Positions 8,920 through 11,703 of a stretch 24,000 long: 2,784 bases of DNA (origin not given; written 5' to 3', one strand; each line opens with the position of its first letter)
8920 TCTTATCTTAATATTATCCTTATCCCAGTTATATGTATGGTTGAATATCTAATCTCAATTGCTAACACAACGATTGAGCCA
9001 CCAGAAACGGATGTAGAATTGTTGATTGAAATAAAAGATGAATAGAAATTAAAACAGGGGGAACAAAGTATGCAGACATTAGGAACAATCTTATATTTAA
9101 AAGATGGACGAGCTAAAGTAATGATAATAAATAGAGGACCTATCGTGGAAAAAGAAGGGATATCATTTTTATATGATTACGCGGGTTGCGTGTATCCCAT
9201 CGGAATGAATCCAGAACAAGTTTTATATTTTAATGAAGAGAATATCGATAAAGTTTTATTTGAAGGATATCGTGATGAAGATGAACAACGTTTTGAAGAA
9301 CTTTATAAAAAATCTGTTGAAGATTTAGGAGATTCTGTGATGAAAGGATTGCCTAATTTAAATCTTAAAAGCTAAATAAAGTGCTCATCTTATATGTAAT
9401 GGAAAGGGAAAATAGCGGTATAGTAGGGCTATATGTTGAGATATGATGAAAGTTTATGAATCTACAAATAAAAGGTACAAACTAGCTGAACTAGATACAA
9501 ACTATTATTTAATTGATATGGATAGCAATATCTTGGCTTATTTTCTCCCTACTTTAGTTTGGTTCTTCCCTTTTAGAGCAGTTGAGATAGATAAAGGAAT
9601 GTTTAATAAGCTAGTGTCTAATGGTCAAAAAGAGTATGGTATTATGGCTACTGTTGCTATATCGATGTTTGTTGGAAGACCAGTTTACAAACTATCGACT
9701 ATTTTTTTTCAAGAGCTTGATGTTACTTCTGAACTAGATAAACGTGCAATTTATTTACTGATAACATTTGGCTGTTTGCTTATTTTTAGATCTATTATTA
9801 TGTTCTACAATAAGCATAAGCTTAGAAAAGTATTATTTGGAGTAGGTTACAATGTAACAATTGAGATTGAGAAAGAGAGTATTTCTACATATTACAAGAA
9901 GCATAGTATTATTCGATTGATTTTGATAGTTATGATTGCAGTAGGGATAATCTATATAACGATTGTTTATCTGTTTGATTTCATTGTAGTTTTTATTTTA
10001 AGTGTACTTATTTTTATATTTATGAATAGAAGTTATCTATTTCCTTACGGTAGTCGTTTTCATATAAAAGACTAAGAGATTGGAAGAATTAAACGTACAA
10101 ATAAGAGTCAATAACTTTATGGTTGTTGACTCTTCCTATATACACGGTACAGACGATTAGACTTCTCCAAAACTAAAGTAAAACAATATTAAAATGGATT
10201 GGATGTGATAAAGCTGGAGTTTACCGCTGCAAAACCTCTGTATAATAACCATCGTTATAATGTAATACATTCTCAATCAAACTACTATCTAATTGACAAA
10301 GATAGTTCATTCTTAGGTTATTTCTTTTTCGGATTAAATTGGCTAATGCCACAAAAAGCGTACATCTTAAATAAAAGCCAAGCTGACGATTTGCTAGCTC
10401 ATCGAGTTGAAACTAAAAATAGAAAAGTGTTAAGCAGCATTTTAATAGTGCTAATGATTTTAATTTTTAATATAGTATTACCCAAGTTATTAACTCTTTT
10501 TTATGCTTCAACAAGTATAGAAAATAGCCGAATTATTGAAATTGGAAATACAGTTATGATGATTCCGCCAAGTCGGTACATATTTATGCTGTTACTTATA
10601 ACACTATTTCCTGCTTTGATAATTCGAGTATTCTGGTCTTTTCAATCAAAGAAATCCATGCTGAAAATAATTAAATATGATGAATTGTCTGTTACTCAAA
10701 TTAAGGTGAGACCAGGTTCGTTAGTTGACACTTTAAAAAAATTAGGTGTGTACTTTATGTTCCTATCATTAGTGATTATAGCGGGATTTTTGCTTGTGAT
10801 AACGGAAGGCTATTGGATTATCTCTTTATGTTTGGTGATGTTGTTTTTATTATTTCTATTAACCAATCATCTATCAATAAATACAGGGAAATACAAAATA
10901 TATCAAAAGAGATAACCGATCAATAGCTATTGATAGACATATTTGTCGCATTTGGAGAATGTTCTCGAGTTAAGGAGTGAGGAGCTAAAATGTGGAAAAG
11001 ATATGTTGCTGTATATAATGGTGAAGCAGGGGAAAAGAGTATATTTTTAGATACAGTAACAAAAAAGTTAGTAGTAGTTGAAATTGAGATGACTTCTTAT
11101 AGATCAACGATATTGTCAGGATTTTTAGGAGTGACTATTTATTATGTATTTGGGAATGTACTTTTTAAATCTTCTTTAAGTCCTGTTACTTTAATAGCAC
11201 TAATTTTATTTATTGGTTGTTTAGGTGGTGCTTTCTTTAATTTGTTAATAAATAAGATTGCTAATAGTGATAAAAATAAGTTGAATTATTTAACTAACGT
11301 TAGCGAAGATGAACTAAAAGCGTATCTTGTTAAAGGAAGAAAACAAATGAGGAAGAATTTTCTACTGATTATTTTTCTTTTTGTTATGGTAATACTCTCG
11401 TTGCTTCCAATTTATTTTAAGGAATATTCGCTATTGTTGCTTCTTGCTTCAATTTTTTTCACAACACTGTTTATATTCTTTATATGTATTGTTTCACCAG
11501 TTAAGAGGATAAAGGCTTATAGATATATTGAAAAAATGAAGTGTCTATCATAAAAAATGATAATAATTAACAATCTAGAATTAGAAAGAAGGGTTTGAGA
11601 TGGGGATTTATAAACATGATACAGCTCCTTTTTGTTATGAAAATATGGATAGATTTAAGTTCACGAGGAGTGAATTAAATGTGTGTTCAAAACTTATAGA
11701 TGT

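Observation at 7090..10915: Five tandem, divergent paralogs of a polytopic membrane protein downstream of the toxin (an immunity-gene array)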

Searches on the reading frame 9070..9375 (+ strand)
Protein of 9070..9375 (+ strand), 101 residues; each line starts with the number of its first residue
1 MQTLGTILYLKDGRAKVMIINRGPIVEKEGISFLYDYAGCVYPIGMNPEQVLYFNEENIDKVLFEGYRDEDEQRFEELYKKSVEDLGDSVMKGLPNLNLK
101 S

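Call 4: search_protein_families(library=pfam, proteins=[window:9070-9375:+], max_evalue=0.1)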
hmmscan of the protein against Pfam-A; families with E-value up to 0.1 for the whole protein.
window:9070-9375:+ (101 aa): 2 families
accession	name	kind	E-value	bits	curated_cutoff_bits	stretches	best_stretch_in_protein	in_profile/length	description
PF13780.11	DUF4176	-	2.9e-25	88.5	25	1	3-75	3-74/74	Domain of unknown function (DUF4176)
PF12952.12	DUF3841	-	0.039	14.1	27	1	40-81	80-124/178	Domain of unknown function (DUF3841)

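Call 5: search_protein_families(library=ncbifam, proteins=[window:9070-9375:+], max_evalue=0.1)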
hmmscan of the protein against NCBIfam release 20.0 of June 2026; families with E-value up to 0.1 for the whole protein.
window:9070-9375:+ (101 aa): 0 families

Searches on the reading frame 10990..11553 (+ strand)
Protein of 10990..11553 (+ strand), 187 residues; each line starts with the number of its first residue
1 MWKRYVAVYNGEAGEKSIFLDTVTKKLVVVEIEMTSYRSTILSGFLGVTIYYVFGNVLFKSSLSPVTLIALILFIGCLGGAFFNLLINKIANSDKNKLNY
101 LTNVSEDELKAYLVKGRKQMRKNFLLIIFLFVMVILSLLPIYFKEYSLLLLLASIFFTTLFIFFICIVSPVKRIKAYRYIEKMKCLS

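Call 4: search_protein_families(library=pfam, proteins=[window:10990-11553:+], max_evalue=0.1)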
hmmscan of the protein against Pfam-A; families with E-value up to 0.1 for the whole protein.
window:10990-11553:+ (187 aa): 1 family
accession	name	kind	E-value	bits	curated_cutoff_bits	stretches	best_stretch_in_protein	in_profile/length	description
PF01040.23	UbiA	-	0.054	13.2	34.2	1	54-160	7-104/250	UbiA prenyltransferase family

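Call 5: search_protein_families(library=ncbifam, proteins=[window:10990-11553:+], max_evalue=0.1)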
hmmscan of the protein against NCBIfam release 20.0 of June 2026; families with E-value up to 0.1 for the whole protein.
window:10990-11553:+ (187 aa): 1 family
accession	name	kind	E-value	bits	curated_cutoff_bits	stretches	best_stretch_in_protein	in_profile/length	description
TIGR01218.1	Gpos_tandem_5TM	subfamily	0.019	14.8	35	1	39-170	67-198/208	tandem five-TM protein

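Call 25: find_homologous_proteins(query=window:10990-11553:+, max_evalue=0.001)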
Query window:10990-11553:+ (187 aa): 8 proteins with E <= 0.001 among 592 candidates.
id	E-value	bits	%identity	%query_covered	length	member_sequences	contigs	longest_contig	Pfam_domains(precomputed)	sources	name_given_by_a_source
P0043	9.0e-98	343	92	98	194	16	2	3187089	-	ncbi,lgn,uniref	ncbi:hypothetical protein [Enterococcus sp. AZ177]|uniref:hypothetical protein n=1 Tax=unclassified 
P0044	2.5e-92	326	88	96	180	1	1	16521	-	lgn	-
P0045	6.1e-82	292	75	98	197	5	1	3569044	-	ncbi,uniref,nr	ncbi:hypothetical protein DOK67_0002085 [Enterococcus sp. DIV0212c]|uniref:hypothetical protein n=1 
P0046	5.9e-72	259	87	81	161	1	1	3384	-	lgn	-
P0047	9.9e-72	258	67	99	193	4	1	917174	-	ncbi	ncbi:hypothetical protein [Enterococcus wangshanyuanii]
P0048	1.3e-70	255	66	98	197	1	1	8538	-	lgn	-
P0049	4.1e-69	250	65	97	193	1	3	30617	-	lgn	-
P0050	5.8e-62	227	88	69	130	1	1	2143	-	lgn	-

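Call 49: find_encoding_contigs(protein=P0048, flank=8000, max_places=2)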
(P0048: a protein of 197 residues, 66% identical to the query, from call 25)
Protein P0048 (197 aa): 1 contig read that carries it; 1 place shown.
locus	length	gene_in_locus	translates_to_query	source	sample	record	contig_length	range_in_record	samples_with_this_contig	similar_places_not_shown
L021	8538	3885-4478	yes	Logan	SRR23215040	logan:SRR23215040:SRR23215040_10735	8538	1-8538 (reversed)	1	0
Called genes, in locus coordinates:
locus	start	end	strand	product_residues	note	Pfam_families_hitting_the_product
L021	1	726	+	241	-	?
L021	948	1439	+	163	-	-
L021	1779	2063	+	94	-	-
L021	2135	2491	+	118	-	PF13125:DUF3958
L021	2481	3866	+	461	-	-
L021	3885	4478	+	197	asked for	-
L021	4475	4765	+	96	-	PF13780:DUF4176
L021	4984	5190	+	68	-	-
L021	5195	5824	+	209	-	PF04276:DUF443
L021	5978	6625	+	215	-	PF04276:DUF443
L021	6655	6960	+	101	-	PF13780:DUF4176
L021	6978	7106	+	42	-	-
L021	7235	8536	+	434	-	?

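Call 50: find_encoding_contigs(protein=P0047, flank=8000, max_places=2)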
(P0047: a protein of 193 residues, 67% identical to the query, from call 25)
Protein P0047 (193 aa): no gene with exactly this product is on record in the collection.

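Call 66: predict_structure(alignment_id=A9)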
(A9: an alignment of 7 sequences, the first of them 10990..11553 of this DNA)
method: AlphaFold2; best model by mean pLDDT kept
length: 187 residues; sequences in the alignment: 7
mean_pLDDT: 65.3   pTM: 0.54
mean pLDDT of the five models: 65.3, 61.5, 57.5, 52.2, 47.2
residues with pLDDT >= 90: 0; 70-90: 68; 50-70: 107; < 50: 12
segments of 3 or more residues with pLDDT < 50: 183-187
pLDDT, mean of each block of 10 residues (from residue 1): 54 56 61 54 63 71 75 74 64 54 60 68 79 85 76 79 65 50 46
secondary structure, 60 per line:
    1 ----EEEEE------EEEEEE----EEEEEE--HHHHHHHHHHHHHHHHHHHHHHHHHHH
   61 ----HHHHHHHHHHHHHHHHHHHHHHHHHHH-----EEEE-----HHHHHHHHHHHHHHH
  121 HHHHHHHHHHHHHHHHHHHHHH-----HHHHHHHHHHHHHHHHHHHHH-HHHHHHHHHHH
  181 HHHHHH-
elements in order: E5-9 E16-21 E26-31 H34-60 H65-91 E97-100 H106-142 H148-168 H170-186

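Call 67: search_protein_families(library=ncbifam, alignment_id=A3, max_evalue=1)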
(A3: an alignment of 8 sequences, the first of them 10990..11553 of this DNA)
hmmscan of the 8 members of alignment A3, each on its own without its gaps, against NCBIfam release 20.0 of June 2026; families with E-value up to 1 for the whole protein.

A. member 1, window:10990-11553:+ (187 aa): 1 family
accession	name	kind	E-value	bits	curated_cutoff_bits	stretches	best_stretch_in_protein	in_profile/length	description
TIGR01218.1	Gpos_tandem_5TM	subfamily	0.019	14.8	35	1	39-170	67-198/208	tandem five-TM protein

B. families by the number of members that match (of 8 scanned): 8 families
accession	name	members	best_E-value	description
TIGR01218.1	Gpos_tandem_5TM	7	0.00094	tandem five-TM protein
TIGR03750.1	conj_TIGR03750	2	0.0099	TIGR03750 family conjugal transfer protein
NF005792.0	PRK07630.1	1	0.08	CobD/CbiB family protein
NF045993.1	MAG0130_MAG3770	1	0.16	MAG0130/MAG3770 family membrane protein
NF011785.1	PRK15249.1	1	0.3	fimbrial biogenesis chaperone StbB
NF041013.1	T4P_ComGE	1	0.45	competence type IV pilus minor pilin ComGE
TIGR04402.2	mob_CxxC_CxxC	1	0.67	mobilome CxxCx(11)CxxC protein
NF046000.1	MAG1210_fam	1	0.88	MAG1210 family protein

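Call 73: search_protein_families(library=pfam, proteins=[L021:4984-5190:+], max_evalue=0.01)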
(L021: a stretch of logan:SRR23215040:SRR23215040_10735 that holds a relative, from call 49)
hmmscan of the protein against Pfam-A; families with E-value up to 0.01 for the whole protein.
L021:4984-5190:+ (68 aa): 0 families

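Call 85: search_protein_representatives(alignment_id=A9)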
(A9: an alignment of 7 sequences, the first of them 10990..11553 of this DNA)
Query: 7 sequences, 193 profile positions. Proteins with E-value up to 0.001 (for the whole library): 26; up to 1e-10: 8; up to 1e-30: 2. The best 26 are listed.
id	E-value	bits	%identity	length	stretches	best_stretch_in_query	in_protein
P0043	1.8e-103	360.4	-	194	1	1-191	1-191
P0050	8.1e-62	224.5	-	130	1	1-129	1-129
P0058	3.9e-15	72.2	-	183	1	1-180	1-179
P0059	2.1e-14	69.8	-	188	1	1-182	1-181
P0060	4.2e-12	62.3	-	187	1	1-179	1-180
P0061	9.3e-12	61.2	-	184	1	1-183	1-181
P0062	2.9e-11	59.6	-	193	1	1-183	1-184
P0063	9.8e-11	57.8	-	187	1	1-184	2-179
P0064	1.2e-10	57.5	-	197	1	1-183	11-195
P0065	6.3e-10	55.2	-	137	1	56-186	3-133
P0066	2.0e-09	53.6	-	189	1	6-185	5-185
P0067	4.3e-09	52.5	-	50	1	34-79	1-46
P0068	1.3e-08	50.9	-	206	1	1-181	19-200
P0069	1.9e-08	50.4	-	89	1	105-183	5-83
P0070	3.8e-08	49.4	-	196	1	1-184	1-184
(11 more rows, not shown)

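Call 86: search_protein_families(library=pfam, proteins=[P0058, P0059, P0060, P0061, P0062, P0063, P0064, P0066, P0068, P0070], max_evalue=0.1)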
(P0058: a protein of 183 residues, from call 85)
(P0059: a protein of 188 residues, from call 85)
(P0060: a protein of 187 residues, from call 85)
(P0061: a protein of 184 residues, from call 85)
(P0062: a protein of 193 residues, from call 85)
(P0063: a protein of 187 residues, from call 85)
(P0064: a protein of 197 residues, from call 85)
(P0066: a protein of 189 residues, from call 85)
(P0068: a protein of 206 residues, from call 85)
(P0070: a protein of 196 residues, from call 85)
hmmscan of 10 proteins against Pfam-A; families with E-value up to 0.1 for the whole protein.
P0058 (183 aa): 0 families

P0059 (188 aa): 2 families
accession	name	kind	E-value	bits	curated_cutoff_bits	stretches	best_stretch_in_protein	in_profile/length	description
PF01925.25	TauE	-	0.00043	20.5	32.6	0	114-168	58-112/237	Sulfite exporter TauE/SafE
PF13829.11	DUF4191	-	0.099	12.4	30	0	26-82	13-68/219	Domain of unknown function (DUF4191)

P0060 (187 aa): 2 families
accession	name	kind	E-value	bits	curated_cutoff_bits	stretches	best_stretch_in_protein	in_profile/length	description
PF04341.17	DUF485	-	0.026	15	28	1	28-90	6-66/88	Protein of unknown function, DUF485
PF01925.25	TauE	-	0.08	13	32.6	0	114-170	56-112/237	Sulfite exporter TauE/SafE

P0061 (184 aa): 2 families
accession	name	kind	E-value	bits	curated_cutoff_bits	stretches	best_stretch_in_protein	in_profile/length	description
PF05545.16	FixQ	-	0.078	13.4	29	0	158-179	22-42/49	Cbb3-type cytochrome oxidase component FixQ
PF12822.12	ECF_trnsprt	-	0.082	13.4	30.7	0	44-155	44-132/169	ECF transporter, substrate-specific component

P0062 (193 aa): 1 family
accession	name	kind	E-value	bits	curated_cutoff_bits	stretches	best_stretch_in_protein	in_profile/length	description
PF04276.17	DUF443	-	0.014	15.6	26.2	1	33-165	58-187/202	Protein of unknown function (DUF443)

P0063 (187 aa): 1 family
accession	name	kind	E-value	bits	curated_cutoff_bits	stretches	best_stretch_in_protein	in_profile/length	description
PF04246.17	RseC_MucC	-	0.036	14.4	24.4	0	47-92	76-117/130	Positive regulator of sigma(E), RseC/MucC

P0064 (197 aa): 4 families
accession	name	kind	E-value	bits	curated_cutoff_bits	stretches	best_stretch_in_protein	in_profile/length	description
PF00003.28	7tm_3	-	0.002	18.3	33.5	1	52-186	20-145/251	7 transmembrane sweet-taste receptor of 3 GCPR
PF08395.17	7tm_7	-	0.0062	16.3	26.6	1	53-176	38-158/370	7tm Chemosensory receptor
PF07898.18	DUF1676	-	0.026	15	24.3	0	41-92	115-167/170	Protein of unknown function (DUF1676)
PF00528.27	BPD_transp_1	-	0.085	13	26.4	0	49-109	29-86/184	Binding-protein-dependent transport system inner membrane component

P0066 (189 aa): 4 families
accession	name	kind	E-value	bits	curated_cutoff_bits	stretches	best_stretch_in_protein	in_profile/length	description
PF08395.17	7tm_7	-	0.00046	20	26.6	1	37-163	33-166/370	7tm Chemosensory receptor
PF04276.17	DUF443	-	0.0087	16.3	26.2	1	1-164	27-187/202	Protein of unknown function (DUF443)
PF05546.16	She9_MDM33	-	0.015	15.5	22.2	1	155-186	158-189/198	She9 / Mdm33 family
PF00558.24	Vpu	-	0.089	13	24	0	155-183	12-33/81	Vpu protein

P0068 (206 aa): 0 families

P0070 (196 aa): 2 families
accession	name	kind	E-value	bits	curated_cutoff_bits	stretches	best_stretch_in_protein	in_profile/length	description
PF20398.3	DUF6691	-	0.0056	17.4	27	1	61-160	34-128/142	Family of unknown function (DUF6691)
PF03613.19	EIID-AGA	-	0.044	13.4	25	0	43-100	111-168/265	PTS system mannose/fructose/sorbose family IID component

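Call 87: find_encoding_contigs(protein=P0058, flank=6000, max_places=3)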
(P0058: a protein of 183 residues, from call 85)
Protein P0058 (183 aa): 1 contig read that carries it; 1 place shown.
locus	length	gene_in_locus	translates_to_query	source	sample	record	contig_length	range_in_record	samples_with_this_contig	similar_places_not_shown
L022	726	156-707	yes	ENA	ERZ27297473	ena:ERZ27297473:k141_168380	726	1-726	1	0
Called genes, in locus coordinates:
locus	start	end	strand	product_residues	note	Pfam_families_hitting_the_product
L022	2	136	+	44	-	?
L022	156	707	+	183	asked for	-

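Call 89: find_encoding_contigs(protein=P0059, flank=6000, max_places=3)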
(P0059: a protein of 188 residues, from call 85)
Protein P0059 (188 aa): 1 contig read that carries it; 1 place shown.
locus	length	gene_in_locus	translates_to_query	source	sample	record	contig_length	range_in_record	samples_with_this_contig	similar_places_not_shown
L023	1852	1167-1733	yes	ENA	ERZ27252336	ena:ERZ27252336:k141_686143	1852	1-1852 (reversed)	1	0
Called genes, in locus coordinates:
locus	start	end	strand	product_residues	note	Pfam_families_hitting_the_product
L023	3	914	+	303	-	?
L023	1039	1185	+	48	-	-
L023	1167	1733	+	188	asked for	-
